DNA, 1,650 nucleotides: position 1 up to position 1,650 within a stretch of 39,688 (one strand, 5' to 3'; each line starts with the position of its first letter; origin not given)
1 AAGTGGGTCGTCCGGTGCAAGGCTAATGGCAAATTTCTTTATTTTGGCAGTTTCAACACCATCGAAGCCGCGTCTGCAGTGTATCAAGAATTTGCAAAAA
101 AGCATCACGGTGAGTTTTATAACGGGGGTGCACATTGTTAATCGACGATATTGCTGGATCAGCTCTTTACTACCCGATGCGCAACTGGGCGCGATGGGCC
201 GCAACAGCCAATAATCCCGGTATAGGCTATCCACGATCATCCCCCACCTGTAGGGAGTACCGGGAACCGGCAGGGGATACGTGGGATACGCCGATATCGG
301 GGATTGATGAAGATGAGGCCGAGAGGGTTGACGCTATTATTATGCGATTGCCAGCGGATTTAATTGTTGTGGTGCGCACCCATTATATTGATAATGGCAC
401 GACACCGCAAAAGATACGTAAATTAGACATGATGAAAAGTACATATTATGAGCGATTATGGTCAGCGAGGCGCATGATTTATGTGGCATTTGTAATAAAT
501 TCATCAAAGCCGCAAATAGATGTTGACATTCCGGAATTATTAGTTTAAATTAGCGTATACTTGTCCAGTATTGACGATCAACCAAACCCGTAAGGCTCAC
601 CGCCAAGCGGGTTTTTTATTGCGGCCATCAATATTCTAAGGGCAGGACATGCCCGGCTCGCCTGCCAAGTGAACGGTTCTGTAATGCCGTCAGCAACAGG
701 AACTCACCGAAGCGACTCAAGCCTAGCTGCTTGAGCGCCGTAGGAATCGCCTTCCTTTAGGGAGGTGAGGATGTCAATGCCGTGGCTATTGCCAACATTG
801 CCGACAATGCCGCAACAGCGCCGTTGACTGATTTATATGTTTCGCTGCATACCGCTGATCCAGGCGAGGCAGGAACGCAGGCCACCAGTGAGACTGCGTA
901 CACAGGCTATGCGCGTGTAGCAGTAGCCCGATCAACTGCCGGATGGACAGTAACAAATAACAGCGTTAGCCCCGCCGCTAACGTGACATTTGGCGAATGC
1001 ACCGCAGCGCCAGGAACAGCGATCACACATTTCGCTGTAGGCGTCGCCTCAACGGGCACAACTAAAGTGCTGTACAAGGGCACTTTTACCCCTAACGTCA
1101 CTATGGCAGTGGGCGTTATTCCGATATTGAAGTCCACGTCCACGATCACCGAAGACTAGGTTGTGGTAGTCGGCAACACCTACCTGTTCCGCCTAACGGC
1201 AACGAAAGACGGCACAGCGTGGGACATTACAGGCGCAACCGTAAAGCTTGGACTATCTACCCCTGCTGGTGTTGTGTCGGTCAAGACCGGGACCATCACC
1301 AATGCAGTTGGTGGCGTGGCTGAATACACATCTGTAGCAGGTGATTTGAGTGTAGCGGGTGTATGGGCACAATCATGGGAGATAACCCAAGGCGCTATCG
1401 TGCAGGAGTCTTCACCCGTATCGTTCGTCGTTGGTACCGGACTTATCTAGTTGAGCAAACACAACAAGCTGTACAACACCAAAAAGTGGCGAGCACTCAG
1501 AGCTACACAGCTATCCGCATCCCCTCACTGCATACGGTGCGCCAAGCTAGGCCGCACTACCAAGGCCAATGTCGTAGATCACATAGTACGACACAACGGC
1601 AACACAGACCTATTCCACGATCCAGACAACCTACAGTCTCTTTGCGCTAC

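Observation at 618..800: Orphan tnpB 3' fragment plus right end: a candidate stand-alone omega RNA in the late-operon leader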

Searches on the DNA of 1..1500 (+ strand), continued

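Call 94: search_with_rna_model(model_id=R1, sources=[L220, L221], max_evalue=0.001)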
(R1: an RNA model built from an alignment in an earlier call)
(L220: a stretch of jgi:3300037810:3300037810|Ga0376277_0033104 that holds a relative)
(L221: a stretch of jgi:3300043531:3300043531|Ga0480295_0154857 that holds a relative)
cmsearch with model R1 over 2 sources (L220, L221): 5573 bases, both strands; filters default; matches with E-value up to 0.001: 2.
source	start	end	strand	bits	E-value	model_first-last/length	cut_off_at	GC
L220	4070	4223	+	146.3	3.4e-45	1-154/154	no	0.55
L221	693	847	+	115.1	1.9e-35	1-154/154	no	0.57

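Call 99: search_with_rna_model(model_id=R1, source=L222, max_evalue=0.001, show_alignments=1)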
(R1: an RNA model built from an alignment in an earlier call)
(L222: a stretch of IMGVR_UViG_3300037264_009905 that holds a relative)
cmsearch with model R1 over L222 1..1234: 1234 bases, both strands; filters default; matches with E-value up to 0.001: 1.
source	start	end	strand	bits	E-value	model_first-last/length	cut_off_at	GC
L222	431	585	+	141.6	2.2e-44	1-154/154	no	0.57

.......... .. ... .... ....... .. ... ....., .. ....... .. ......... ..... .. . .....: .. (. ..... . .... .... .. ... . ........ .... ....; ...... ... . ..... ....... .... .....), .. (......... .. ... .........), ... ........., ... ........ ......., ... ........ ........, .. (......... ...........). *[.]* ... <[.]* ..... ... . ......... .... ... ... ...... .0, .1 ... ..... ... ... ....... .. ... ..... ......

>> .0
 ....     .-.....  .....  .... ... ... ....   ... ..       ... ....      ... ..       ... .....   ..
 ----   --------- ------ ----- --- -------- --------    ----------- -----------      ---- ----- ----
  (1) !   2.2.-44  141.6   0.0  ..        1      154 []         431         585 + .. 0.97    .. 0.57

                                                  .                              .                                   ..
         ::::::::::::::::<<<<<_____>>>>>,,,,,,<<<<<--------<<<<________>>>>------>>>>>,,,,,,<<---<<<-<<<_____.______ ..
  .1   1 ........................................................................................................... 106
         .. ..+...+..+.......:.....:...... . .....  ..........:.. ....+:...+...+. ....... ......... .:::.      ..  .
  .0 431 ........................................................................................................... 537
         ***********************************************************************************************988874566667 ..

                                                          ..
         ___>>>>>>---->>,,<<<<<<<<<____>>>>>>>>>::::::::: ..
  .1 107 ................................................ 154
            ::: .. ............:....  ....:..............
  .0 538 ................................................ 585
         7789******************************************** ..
